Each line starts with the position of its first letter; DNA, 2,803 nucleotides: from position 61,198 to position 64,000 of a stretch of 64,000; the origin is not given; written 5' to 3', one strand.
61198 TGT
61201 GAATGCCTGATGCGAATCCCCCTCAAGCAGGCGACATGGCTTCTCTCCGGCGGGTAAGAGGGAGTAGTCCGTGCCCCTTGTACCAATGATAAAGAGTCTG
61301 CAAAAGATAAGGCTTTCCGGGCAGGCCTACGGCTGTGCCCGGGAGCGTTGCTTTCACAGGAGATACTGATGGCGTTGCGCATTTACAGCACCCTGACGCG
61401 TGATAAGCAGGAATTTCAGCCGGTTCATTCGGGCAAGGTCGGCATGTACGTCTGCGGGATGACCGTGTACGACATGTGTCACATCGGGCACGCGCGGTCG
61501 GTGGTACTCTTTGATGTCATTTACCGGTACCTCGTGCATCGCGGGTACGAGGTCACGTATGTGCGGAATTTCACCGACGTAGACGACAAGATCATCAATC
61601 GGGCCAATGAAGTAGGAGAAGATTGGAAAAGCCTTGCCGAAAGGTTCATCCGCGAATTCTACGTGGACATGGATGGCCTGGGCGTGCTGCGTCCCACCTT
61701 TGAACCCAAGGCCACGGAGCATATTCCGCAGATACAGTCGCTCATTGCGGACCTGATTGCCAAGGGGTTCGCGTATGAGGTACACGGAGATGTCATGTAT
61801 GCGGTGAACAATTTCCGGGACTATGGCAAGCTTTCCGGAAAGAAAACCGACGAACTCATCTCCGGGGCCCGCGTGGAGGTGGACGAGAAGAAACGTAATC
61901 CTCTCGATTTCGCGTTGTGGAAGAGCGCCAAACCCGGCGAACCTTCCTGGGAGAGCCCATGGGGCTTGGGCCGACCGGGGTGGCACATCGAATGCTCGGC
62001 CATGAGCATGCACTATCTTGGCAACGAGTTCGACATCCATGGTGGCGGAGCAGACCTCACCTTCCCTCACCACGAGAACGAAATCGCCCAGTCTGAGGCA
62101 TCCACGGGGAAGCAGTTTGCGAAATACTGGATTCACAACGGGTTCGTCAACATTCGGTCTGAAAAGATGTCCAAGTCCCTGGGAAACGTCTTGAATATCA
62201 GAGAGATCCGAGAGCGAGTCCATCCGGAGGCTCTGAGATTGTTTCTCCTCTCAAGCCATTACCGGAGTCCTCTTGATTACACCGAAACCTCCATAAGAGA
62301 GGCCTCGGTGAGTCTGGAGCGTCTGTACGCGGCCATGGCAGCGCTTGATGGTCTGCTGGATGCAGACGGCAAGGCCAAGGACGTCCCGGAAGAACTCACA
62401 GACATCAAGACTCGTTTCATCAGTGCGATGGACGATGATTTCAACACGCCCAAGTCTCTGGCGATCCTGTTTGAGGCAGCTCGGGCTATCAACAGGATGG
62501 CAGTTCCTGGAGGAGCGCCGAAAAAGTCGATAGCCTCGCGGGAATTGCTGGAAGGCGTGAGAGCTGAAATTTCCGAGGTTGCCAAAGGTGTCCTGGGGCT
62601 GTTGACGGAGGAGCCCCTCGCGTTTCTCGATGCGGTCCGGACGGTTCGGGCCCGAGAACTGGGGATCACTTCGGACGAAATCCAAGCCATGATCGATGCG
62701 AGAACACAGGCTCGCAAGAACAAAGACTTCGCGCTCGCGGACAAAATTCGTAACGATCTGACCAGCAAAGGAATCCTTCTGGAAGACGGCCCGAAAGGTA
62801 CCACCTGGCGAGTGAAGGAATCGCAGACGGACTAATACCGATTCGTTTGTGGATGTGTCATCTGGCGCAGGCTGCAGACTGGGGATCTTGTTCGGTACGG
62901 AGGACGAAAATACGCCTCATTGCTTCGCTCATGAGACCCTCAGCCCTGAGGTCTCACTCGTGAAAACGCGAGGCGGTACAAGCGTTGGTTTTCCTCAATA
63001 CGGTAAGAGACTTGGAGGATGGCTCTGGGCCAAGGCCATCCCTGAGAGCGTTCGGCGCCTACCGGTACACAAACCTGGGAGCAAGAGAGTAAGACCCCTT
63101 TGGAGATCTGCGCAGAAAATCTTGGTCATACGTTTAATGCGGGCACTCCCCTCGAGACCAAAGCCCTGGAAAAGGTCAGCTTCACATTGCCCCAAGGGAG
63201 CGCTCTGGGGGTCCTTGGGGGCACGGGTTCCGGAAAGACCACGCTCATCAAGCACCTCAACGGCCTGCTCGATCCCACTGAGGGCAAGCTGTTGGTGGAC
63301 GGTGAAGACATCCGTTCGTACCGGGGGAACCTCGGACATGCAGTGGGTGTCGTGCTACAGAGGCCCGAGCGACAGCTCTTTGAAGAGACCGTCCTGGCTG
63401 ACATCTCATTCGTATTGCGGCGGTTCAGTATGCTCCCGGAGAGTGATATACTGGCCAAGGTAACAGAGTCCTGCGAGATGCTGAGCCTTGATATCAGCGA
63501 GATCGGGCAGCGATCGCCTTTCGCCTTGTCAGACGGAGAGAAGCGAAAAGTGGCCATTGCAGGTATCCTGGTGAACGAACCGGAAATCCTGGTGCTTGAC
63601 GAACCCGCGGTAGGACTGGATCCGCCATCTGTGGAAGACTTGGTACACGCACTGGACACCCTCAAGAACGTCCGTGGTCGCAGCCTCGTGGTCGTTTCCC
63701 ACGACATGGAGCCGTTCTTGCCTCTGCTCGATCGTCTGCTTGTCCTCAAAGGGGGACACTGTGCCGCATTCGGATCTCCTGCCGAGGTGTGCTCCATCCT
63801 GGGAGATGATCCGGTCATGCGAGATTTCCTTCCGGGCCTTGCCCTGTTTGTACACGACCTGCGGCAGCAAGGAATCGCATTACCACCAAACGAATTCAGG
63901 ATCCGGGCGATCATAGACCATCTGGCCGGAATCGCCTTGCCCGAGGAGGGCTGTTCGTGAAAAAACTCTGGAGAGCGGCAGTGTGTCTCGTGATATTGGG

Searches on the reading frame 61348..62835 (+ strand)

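Call 59: search_protein_families(library=pfam, max_evalue=0.001, proteins=[window:61348-62835:+])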
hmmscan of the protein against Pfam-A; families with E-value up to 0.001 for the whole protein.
window:61348-62835:+ (495 aa): 6 families
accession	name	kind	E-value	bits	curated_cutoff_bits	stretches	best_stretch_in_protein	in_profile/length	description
PF01406.26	tRNA-synt_1e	-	3.3e-138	460.6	27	1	23-319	2-299/301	tRNA synthetases class I (C) catalytic domain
PF09334.17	tRNA-synt_1g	-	2.2e-14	53.5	20.1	2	43-154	13-125/391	tRNA synthetases class I (M)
PF09190.17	DALR_2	-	5.4e-14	52.9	22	1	356-419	1-56/57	DALR domain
PF00133.28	tRNA-synt_1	-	9e-08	31.7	22.7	1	229-306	330-408/414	tRNA synthetases class I (I, L, M and V)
PF23493.1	CysS_C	-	3e-07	30.9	23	1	442-488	5-51/51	Cysteinyl-tRNA ligase anticodon binding domain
PF01921.24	tRNA-synt_1f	-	1.9e-06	27.5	27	0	270-308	278-317/360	tRNA synthetases class I (K)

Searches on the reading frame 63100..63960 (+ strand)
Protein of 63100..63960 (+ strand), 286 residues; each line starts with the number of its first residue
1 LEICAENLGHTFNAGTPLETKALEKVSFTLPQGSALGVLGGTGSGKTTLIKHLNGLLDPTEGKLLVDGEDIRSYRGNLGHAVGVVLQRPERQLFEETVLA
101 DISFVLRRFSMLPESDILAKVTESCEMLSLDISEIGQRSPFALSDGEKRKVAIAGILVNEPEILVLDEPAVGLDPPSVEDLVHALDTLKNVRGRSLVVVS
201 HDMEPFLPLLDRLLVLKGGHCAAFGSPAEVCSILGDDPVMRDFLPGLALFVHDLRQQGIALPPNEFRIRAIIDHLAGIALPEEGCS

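Call 31: search_protein_families(library=pfam, max_evalue=0.001, proteins=[window:63100-63960:+])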
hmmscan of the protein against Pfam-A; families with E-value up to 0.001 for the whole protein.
window:63100-63960:+ (286 aa): 2 families
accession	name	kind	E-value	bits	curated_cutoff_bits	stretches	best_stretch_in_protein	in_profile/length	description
PF00005.33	ABC_tran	-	1.7e-26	93.9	25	1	23-170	1-136/137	ABC transporter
PF13304.12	AAA_21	-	5.2e-11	43.6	27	1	126-203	221-300/304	AAA domain, putative AbiEii toxin, Type IV TA system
